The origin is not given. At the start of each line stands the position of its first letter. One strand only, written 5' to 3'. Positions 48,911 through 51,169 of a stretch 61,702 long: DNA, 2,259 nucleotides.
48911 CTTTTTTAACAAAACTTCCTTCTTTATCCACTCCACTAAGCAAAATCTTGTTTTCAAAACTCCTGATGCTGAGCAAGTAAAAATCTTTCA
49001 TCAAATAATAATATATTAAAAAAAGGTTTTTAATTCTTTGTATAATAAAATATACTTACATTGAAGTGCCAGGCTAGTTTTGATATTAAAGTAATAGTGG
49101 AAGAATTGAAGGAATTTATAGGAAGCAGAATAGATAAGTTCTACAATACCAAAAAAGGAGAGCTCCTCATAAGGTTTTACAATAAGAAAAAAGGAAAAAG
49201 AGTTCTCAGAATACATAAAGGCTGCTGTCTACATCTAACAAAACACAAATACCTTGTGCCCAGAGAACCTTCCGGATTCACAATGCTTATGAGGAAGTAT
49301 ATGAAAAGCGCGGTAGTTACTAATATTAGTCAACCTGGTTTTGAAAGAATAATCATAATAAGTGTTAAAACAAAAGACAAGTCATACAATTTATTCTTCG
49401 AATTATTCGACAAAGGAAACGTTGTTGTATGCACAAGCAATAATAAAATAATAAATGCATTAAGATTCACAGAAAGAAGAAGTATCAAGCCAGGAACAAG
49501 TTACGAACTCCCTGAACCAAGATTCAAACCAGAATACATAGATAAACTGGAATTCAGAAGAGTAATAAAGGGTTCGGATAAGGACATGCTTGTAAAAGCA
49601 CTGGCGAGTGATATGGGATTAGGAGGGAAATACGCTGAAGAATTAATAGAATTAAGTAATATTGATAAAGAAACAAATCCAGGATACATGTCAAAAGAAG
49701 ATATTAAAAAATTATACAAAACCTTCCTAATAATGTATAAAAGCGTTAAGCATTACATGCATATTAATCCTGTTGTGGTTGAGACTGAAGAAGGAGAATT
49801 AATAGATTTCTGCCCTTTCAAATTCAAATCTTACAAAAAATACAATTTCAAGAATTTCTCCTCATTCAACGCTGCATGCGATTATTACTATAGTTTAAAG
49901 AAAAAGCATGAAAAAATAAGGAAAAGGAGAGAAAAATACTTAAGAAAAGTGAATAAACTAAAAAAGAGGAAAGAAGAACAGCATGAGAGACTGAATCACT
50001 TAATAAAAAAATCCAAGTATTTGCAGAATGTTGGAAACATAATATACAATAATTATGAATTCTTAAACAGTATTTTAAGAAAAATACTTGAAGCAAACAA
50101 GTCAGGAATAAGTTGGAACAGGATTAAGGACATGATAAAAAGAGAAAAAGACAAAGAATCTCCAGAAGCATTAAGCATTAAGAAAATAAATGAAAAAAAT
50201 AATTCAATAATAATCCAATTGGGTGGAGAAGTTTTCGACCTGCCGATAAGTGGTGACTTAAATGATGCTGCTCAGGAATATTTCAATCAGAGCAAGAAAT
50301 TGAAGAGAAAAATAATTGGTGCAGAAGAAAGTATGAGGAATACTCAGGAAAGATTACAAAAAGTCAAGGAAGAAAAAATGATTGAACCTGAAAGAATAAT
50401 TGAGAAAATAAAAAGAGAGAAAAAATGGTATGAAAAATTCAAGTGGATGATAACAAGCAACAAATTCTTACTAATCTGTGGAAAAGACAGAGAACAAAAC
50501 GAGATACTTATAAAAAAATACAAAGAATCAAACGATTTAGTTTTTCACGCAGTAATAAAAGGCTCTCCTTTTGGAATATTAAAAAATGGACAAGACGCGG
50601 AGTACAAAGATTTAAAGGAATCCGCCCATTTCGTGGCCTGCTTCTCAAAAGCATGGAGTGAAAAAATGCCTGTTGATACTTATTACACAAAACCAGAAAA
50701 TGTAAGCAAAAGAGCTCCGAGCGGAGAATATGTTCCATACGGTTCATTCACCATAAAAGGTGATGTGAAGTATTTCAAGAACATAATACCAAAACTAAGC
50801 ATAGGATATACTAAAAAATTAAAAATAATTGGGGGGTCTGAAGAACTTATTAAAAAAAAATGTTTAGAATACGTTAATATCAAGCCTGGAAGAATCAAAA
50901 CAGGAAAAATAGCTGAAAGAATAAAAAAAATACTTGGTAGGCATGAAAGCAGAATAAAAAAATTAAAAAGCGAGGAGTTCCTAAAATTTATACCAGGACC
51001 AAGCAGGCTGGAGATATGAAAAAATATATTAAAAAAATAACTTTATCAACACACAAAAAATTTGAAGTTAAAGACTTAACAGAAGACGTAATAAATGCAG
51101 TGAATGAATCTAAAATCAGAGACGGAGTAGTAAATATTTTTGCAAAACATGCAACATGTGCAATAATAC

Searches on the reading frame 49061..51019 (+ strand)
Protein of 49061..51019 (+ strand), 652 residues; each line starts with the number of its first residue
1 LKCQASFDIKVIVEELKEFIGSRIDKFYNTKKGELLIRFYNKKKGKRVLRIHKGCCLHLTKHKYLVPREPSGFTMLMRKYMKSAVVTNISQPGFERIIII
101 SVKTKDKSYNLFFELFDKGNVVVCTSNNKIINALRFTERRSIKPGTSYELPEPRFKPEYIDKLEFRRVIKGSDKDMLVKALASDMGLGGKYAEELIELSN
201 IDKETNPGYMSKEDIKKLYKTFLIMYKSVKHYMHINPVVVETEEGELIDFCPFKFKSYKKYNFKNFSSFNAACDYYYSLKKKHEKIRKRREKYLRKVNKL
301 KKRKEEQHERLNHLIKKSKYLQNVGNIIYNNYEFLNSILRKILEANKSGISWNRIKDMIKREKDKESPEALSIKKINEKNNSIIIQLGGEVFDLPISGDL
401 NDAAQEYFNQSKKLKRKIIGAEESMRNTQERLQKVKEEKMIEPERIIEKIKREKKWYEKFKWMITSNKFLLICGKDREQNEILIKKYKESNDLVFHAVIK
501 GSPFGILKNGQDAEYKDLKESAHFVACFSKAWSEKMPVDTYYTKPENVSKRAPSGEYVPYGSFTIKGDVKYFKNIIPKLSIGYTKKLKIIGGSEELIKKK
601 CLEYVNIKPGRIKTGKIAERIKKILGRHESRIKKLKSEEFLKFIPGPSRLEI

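Call 8: search_protein_families(library=pfam, proteins=[window:49061-51019:+], max_evalue=0.001)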
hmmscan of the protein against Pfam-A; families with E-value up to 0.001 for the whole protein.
window:49061-51019:+ (652 aa): 2 families
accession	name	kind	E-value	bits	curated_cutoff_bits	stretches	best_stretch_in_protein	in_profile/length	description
PF05833.16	NFACT_N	-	6.8e-62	210.2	31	1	7-453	3-436/456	NFACT N-terminal and middle domains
PF05670.18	NFACT-R_1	-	6.7e-30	104.3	29.8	1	459-567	1-112/112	NFACT protein RNA binding domain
